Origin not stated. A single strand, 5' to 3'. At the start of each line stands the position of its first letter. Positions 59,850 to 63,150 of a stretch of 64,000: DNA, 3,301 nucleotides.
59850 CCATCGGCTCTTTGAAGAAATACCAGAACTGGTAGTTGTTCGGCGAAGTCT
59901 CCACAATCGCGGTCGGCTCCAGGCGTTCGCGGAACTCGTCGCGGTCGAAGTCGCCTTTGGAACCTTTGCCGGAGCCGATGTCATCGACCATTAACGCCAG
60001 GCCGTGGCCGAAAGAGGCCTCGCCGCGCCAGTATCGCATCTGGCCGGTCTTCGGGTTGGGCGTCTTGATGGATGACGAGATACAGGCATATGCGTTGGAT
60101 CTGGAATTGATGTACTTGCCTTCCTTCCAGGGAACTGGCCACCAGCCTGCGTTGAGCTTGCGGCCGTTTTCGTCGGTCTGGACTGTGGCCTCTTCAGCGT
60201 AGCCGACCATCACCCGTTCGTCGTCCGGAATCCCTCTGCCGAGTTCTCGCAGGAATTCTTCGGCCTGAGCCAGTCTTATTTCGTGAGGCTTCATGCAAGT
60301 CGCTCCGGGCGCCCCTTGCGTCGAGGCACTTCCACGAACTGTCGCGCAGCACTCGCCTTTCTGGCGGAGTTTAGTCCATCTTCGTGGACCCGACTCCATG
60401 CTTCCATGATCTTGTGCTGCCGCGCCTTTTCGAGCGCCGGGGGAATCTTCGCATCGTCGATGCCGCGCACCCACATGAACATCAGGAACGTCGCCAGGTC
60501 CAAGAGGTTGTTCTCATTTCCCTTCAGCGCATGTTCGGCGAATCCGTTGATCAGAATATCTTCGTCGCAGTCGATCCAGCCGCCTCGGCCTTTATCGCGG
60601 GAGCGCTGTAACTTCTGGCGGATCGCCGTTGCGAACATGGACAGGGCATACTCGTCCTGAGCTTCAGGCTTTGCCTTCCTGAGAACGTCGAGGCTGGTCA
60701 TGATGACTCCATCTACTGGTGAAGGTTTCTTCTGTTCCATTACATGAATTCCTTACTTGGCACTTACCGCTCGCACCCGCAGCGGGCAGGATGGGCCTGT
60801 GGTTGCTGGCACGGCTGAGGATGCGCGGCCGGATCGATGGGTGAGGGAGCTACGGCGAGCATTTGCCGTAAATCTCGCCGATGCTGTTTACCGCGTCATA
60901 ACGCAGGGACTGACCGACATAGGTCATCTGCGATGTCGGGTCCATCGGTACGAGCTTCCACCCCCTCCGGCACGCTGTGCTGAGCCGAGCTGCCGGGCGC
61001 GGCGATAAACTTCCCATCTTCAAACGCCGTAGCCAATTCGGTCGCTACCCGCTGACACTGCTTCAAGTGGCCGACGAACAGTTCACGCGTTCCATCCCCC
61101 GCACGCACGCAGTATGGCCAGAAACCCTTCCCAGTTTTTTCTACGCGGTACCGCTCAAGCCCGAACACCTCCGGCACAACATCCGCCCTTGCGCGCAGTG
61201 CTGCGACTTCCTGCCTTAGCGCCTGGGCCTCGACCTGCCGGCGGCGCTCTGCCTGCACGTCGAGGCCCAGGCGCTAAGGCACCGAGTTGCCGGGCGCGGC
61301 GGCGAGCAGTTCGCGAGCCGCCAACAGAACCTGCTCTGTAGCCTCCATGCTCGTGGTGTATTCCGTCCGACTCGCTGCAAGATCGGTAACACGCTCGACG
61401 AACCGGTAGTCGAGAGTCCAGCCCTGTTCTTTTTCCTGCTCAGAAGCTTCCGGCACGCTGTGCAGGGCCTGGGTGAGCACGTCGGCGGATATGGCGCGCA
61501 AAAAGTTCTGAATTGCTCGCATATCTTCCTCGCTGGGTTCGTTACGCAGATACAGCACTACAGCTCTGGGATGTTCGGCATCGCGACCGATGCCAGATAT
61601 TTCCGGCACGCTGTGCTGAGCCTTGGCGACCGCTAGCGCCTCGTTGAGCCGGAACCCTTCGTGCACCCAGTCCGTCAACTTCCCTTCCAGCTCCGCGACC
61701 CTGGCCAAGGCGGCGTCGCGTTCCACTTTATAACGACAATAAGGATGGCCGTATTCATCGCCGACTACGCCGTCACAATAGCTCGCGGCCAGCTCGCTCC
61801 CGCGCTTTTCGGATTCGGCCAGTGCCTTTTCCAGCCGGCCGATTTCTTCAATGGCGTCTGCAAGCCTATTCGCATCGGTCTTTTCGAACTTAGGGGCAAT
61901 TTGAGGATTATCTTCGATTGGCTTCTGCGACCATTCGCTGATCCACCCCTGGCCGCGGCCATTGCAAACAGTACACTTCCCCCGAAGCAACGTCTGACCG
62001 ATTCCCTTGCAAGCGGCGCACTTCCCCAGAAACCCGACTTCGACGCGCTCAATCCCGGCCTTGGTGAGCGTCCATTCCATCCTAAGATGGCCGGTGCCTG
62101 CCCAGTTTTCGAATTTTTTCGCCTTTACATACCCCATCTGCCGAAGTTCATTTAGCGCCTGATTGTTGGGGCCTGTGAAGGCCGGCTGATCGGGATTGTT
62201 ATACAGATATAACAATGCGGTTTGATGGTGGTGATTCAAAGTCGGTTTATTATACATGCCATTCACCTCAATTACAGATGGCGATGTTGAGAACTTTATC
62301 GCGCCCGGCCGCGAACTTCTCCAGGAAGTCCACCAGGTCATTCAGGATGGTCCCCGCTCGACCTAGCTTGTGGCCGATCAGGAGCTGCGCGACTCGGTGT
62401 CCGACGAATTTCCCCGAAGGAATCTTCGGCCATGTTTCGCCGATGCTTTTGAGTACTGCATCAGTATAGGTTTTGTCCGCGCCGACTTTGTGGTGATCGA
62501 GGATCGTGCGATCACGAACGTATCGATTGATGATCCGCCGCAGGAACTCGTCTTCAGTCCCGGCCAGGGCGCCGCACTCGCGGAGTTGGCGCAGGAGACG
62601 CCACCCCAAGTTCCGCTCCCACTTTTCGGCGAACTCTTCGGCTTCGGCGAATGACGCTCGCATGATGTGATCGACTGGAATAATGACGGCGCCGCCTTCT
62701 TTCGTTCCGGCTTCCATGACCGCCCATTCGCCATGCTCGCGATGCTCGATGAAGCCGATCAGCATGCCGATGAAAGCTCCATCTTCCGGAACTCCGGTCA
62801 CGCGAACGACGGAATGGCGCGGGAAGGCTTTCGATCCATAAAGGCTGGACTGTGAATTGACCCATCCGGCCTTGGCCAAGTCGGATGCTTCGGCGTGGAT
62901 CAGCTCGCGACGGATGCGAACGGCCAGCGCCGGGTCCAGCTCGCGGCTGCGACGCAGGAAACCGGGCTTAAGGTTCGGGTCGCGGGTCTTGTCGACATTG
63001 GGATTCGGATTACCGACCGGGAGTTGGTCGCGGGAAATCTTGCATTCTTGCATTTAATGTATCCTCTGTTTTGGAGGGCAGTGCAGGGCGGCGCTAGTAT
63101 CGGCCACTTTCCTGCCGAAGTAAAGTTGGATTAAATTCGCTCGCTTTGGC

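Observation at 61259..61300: In-frame amber codon splits a repeat-containing DnaJ-zinc-finger gene; the paralogous repeat has GAG (Glu) at that position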

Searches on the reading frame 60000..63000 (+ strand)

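Call 20: search_protein_families(library=pfam, proteins=[L003:1265-2569:-], max_evalue=0.1)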
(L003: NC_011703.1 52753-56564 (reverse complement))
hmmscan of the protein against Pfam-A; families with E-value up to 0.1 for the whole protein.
L003:1265-2569:- (434 aa): 2 families
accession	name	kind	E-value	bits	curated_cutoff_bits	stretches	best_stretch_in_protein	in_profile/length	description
PF00684.25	DnaJ_CXXCXGXG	-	0.013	16.2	32.7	1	79-102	43-65/65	DnaJ central domain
PF07471.18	Phage_Nu1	-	0.024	14.7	30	1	270-312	48-92/164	Phage DNA packaging protein Nu1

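Call 22: search_protein_families(library=phrogs, proteins=[L003:1265-2569:-], max_evalue=0.01)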
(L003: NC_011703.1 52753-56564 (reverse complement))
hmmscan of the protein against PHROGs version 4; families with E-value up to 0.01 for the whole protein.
L003:1265-2569:- (434 aa): 12 families
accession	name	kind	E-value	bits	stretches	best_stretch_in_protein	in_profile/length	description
phrog_5310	-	unknown function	3.7e-206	686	1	1-434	1-384/384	-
phrog_9434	-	unknown function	8.8e-27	95.6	2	144-257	257-344/507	-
phrog_11504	-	unknown function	7.4e-19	69.7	2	177-282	168-293/376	-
phrog_36186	-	unknown function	9.8e-19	68.3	1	208-260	34-86/93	-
phrog_3956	-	unknown function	2.1e-17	64.4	3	207-285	432-511/585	-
phrog_17860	-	unknown function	1.3e-15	58.8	1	353-394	62-103/123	-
phrog_6574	-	unknown function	8.5e-09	36.7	1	251-287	94-130/217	-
phrog_28211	-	unknown function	1.2e-06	29.4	1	253-288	112-148/234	-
phrog_9763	-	unknown function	2.9e-06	28.2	1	180-282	55-166/247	-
phrog_11884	-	unknown function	1.6e-05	25.3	0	361-384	281-304/352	-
phrog_5913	-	unknown function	0.00025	22.2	1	362-408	112-164/173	-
phrog_12449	-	unknown function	0.0062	17.6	0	365-410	165-215/220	-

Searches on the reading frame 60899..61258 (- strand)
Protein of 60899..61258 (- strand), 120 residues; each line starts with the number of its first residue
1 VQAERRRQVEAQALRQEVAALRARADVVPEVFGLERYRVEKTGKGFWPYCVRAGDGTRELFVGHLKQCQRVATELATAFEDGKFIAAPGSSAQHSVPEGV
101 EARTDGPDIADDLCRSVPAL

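Call 20: search_protein_families(library=pfam, proteins=[window:60899-61258:-], max_evalue=0.1)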
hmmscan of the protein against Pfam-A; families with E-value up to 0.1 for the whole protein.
window:60899-61258:- (120 aa): 1 family
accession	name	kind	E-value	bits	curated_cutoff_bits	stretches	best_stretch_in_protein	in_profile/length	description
PF07471.18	Phage_Nu1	-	0.0079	16.3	30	1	3-42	51-92/164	Phage DNA packaging protein Nu1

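Call 44: list_cluster_members(proteins=[P0001, window:60899-61258:-])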
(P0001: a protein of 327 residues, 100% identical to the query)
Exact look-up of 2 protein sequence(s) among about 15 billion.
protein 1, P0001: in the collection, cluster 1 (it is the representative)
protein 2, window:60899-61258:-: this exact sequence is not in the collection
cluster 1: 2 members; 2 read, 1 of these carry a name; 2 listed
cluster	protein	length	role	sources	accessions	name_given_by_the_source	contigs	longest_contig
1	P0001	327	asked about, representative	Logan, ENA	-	-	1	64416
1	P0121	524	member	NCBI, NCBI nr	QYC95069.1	hypothetical protein [Pseudomonas phage PhL_UNISO_PA-DSM_ph0031]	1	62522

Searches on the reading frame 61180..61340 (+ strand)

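Call 20: search_protein_families(library=pfam, proteins=[L004:1085-2614:-], max_evalue=0.1)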
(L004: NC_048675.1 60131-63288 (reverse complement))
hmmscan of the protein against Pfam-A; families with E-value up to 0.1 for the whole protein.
L004:1085-2614:- (509 aa): 1 family
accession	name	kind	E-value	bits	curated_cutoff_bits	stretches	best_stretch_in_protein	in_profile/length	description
PF07471.18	Phage_Nu1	-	0.02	15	30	1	345-387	48-92/164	Phage DNA packaging protein Nu1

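Call 22: search_protein_families(library=phrogs, proteins=[L004:1085-2614:-], max_evalue=0.01)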
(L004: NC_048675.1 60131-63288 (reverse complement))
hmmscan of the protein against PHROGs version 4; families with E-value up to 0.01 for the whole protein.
L004:1085-2614:- (509 aa): 13 families
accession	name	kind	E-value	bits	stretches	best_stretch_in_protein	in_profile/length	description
phrog_5310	-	unknown function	3.3e-177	590.6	3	85-244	110-276/384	-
phrog_9434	-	unknown function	3.4e-43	149.8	1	185-357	268-416/507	-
phrog_3956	-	unknown function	1.8e-32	114.2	1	139-360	290-511/585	-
phrog_11504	-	unknown function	7.6e-27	96.1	2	182-357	160-293/376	-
phrog_36186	-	unknown function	4.1e-18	66.3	1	220-271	33-84/93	-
phrog_28211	-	unknown function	1.4e-10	42.2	1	326-363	111-148/234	-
phrog_17860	-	unknown function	2e-09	38.8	1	428-469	62-103/123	-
phrog_9763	-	unknown function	4.7e-09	37.4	1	195-357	57-166/247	-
phrog_6574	-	unknown function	1.5e-07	32.6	1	311-362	76-130/217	-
phrog_20462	-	unknown function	1.2e-06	29.5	1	171-208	7-44/150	-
phrog_11884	-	unknown function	0.00012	22.5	0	437-459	282-304/352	-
phrog_12449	-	unknown function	0.007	17.4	0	440-485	165-215/220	-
phrog_5913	-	unknown function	0.0088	17.1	0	437-483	112-164/173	-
